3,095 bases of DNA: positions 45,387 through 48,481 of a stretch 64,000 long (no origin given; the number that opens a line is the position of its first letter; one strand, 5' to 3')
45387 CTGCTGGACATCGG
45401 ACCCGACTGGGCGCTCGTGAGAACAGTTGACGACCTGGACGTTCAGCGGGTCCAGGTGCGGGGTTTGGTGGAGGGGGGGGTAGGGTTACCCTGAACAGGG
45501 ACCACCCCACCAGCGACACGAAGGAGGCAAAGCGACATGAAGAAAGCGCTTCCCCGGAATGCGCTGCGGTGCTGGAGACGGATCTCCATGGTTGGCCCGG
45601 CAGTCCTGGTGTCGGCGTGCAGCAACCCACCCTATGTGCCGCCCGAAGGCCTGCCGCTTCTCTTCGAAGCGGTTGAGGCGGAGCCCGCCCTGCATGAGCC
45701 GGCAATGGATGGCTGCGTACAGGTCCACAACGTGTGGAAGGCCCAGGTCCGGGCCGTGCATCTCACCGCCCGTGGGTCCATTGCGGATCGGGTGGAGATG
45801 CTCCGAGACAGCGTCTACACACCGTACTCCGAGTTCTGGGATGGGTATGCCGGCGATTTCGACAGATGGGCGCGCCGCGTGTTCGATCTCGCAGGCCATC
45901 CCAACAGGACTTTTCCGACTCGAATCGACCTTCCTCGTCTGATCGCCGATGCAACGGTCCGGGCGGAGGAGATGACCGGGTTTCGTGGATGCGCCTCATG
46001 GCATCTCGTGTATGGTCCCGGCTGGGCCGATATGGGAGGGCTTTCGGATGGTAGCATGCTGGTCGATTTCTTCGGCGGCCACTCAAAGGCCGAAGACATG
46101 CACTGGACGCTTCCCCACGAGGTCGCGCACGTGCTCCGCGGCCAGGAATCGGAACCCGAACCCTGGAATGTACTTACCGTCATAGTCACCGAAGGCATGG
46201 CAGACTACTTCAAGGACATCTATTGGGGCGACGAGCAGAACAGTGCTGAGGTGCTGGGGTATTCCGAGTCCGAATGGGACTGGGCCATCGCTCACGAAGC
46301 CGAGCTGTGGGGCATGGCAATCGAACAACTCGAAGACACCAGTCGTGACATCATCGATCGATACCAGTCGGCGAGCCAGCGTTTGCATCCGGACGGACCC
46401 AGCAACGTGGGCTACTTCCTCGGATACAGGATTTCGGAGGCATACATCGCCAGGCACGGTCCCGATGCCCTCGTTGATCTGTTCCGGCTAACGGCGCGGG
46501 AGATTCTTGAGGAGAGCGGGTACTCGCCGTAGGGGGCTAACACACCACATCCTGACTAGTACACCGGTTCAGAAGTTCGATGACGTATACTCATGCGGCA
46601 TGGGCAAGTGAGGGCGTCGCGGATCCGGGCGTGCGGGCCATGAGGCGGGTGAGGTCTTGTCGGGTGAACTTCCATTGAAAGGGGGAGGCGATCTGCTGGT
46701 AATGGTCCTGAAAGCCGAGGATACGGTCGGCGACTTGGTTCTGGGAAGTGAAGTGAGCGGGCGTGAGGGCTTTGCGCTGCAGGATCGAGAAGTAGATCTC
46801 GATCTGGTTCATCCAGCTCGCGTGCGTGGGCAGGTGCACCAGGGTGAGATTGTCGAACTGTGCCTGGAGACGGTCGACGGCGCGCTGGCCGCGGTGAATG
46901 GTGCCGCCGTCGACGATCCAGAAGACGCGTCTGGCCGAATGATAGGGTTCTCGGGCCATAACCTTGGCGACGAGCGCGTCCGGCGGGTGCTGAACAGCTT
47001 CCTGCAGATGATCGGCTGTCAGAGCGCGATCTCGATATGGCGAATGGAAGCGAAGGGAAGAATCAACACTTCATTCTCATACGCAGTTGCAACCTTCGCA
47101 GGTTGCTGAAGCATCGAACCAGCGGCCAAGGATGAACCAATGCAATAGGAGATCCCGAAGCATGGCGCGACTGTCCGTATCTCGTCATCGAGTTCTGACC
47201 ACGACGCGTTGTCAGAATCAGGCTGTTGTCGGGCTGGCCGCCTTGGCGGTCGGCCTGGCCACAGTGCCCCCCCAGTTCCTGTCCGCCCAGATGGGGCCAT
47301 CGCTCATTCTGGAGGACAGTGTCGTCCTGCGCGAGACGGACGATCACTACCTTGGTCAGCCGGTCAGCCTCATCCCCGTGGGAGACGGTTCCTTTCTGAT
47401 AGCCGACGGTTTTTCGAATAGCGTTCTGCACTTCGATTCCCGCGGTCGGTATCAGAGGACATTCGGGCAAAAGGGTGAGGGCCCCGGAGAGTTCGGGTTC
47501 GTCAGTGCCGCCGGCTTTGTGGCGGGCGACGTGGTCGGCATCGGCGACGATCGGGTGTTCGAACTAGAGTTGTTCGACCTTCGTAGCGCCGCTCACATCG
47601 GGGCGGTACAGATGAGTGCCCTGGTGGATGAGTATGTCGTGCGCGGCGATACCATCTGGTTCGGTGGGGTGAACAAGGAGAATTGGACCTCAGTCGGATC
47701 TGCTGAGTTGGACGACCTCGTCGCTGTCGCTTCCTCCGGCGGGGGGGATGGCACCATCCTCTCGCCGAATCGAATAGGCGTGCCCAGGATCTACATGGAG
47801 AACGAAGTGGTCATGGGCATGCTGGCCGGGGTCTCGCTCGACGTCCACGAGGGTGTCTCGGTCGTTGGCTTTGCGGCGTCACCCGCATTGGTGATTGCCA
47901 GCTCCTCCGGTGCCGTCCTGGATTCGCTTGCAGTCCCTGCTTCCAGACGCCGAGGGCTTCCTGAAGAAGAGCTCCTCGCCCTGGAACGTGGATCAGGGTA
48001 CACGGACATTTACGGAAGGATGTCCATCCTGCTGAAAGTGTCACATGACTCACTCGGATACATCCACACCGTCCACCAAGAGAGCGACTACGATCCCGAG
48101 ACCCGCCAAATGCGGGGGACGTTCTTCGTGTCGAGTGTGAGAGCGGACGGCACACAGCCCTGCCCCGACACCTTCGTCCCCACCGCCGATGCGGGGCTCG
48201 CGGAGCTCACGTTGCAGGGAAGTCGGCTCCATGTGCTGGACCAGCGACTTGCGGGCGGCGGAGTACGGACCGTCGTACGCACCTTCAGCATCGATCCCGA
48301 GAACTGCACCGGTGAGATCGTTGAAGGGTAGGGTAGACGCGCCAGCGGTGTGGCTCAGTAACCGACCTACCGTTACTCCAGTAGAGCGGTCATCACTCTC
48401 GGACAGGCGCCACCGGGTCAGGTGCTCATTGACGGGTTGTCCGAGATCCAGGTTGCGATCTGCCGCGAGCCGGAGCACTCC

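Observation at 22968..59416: Massive local expansion of a secreted GEGPGE(F/V) beta-propeller lipoprotein family: 8 intact genes and at least 6 fragments in 37 kb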

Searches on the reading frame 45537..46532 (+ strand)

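Call 13: search_protein_families(library=pfam, proteins=[window:45537-46532:+], max_evalue=0.01)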
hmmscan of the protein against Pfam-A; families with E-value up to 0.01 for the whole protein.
window:45537-46532:+ (331 aa): 3 families
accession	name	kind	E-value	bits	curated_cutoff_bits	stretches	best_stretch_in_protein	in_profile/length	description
PF25594.1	GldB_lipo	-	1.1e-16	61.9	27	1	205-331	178-309/309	Gliding motility protein GldB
PF10026.15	DUF2268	-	6.2e-11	42.6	23.6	1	166-324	43-194/195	Predicted Zn-dependent protease (DUF2268)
PF18958.6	DUF5700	-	2.2e-05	24.4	25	1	167-316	111-264/283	Putative zinc dependent peptidase (DUF5700)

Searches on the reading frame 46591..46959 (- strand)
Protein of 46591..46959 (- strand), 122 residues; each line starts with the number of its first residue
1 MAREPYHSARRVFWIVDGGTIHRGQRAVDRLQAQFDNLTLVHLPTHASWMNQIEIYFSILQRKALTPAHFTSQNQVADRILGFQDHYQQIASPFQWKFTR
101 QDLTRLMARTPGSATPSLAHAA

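Call 13: search_protein_families(library=pfam, proteins=[window:46591-46959:-], max_evalue=0.01)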
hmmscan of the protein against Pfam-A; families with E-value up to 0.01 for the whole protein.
window:46591-46959:- (122 aa): 1 family
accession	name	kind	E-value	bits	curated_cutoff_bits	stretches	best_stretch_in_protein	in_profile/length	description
PF13358.12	DDE_3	-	8.5e-11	42.3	28.6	1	4-75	73-144/146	DDE superfamily endonuclease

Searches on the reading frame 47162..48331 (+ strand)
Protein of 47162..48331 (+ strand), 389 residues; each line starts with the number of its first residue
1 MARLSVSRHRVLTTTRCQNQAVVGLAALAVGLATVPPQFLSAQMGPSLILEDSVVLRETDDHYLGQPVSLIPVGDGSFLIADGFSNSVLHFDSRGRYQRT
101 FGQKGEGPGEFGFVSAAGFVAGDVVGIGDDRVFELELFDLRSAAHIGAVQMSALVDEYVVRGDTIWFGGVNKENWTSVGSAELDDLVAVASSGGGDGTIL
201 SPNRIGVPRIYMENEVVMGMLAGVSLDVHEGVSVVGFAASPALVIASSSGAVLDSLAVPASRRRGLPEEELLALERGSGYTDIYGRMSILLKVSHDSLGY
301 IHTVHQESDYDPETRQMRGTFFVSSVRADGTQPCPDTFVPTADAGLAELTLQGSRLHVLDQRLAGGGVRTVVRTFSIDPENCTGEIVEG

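Call 6: search_protein_families(library=pfam, proteins=[window:47162-48331:+], max_evalue=0.1)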
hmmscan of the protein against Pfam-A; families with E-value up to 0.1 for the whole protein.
window:47162-48331:+ (389 aa): 1 family
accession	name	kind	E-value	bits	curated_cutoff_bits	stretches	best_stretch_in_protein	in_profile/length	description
PF17170.10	DUF5128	-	6.4e-07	29.3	22.9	1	56-113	34-91/321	6-bladed beta-propeller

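Call 7: search_protein_families(library=ncbifam, proteins=[window:47162-48331:+], max_evalue=0.1)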
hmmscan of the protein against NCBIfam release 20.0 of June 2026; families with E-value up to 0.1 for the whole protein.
window:47162-48331:+ (389 aa): 0 families

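Call 70: find_encoding_contigs(protein=window:47162-48331:+, flank=7000, max_places=4)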
Protein window:47162-48331:+ (389 aa): 4 contigs read that carry it; 4 places shown.
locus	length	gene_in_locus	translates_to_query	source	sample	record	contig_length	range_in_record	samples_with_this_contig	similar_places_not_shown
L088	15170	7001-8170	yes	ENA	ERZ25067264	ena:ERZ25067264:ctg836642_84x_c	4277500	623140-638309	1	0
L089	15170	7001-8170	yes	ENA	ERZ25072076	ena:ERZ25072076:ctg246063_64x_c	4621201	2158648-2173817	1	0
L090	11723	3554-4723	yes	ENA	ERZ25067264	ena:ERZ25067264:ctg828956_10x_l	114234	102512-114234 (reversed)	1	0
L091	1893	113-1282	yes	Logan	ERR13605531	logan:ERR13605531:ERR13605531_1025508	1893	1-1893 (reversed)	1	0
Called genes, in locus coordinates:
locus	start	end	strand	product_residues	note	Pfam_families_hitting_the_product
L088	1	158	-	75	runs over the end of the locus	PF04255:DUF433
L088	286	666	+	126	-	-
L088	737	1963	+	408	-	-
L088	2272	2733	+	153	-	-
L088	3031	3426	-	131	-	PF00903:Glyoxalase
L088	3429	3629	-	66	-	-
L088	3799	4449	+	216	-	-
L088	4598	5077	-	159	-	-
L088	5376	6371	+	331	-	PF10026:DUF2268, PF25594:GldB_lipo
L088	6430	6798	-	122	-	PF13358:DDE_3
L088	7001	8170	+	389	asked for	PF17170:DUF5128 (weak)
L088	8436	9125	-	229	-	PF00144:Beta-lactamase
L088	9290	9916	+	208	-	-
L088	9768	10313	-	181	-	-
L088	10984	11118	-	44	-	-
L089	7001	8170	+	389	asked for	PF17170:DUF5128 (weak)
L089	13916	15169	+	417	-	PF17170:DUF5128, PF01436:NHL (faint)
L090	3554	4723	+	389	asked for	PF17170:DUF5128 (weak)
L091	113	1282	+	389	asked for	PF17170:DUF5128 (weak)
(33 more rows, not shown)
